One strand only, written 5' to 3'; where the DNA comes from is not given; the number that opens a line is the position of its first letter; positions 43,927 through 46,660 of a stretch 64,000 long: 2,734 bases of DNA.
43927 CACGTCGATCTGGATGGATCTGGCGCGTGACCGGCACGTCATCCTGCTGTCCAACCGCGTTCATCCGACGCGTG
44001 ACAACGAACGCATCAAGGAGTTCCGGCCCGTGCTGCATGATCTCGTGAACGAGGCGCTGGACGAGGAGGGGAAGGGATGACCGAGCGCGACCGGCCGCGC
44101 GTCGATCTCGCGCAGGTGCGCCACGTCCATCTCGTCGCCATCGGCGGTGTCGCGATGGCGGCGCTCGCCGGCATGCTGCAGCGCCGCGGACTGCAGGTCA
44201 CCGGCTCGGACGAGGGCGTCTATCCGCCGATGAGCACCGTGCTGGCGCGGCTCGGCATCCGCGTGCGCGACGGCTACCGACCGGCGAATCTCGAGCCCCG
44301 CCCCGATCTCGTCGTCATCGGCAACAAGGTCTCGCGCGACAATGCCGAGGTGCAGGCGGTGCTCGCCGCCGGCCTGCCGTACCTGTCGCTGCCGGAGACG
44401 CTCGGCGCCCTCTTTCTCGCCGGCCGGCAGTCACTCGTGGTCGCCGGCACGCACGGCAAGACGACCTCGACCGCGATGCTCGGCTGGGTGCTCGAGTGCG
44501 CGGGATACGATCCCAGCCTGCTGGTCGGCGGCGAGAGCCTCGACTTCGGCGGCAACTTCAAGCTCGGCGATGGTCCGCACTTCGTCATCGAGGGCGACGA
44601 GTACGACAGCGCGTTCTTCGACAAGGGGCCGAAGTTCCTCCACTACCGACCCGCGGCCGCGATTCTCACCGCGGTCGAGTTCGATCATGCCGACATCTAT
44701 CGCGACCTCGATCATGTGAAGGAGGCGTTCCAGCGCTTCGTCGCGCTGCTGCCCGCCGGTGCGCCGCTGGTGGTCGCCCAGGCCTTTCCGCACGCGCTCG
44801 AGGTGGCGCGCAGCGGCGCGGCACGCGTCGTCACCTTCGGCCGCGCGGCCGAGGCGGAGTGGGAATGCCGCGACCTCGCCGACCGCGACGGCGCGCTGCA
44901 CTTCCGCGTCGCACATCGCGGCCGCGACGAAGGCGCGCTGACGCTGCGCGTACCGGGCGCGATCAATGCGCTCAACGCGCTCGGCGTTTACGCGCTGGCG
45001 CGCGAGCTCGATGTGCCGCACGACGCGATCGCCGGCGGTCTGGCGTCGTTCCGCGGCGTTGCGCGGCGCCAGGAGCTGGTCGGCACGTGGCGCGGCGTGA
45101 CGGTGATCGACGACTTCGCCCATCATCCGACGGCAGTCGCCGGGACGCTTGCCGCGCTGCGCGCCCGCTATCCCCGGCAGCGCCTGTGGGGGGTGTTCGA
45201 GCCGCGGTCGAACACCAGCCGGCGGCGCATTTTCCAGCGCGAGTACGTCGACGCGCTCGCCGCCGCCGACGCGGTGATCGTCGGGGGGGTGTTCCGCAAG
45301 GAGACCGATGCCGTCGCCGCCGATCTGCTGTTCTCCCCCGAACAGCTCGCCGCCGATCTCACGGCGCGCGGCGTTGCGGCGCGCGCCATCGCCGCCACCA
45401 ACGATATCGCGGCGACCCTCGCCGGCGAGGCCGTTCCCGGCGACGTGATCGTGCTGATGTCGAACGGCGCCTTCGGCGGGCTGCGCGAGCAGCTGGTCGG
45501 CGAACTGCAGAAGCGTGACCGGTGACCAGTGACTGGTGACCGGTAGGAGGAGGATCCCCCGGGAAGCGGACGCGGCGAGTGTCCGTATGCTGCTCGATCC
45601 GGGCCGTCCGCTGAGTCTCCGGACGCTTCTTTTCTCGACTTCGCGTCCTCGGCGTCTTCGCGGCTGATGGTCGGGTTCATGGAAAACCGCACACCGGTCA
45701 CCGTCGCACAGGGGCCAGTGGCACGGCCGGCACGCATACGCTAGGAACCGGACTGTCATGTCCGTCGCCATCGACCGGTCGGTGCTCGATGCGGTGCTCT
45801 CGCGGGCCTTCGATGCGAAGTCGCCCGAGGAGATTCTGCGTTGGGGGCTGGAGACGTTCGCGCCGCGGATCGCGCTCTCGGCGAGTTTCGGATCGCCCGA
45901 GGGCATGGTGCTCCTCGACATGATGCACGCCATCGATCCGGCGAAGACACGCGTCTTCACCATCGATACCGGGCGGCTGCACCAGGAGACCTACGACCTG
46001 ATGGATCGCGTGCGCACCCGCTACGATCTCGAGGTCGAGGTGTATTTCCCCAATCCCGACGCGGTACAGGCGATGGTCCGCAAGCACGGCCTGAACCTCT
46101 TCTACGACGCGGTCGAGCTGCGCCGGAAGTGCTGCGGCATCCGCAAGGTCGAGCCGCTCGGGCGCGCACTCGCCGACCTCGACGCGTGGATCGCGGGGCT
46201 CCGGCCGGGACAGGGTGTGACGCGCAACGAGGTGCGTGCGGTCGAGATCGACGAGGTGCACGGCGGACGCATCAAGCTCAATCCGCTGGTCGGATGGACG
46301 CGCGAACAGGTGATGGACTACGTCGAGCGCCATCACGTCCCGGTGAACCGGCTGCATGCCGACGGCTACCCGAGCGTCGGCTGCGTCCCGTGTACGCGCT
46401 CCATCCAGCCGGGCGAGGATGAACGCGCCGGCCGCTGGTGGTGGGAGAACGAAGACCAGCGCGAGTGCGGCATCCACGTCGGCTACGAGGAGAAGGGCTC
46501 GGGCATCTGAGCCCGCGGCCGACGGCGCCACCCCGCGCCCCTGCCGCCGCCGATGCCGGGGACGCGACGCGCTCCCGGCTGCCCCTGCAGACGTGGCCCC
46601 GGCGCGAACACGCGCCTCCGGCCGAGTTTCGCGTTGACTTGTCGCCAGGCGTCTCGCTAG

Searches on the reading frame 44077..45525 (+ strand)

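Call 17: search_protein_families(library=pfam, proteins=[window:44077-45525:+], max_evalue=0.001)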
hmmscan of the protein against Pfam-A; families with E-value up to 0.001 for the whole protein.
window:44077-45525:+ (482 aa): 3 families
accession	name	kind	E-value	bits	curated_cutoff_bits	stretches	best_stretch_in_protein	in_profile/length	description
PF02875.26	Mur_ligase_C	-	2.9e-17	64.1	28.4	1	330-464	1-127/127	Mur ligase, glutamate ligase domain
PF01225.30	Mur_ligase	-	1.9e-16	60.6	21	1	16-113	1-91/95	Mur ligase family, catalytic domain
PF08245.18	Mur_ligase_M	-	5.5e-16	59.6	24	1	122-308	1-200/200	Mur ligase middle domain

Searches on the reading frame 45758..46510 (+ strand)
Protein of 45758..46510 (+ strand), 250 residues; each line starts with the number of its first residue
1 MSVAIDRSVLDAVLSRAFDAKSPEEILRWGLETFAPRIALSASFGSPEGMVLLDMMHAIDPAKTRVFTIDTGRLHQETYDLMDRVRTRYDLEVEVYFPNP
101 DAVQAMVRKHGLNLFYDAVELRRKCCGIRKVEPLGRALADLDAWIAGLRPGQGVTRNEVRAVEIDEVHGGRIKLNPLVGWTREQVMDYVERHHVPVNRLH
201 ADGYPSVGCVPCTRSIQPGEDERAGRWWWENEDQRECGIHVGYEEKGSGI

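Call 17: search_protein_families(library=pfam, proteins=[window:45758-46510:+], max_evalue=0.001)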
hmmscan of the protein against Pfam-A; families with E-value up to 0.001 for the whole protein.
window:45758-46510:+ (250 aa): 1 family
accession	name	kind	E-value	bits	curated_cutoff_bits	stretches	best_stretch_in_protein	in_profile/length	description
PF01507.26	PAPS_reduct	-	3e-43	148.3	22.5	1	38-214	2-174/175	Phosphoadenosine phosphosulfate reductase domain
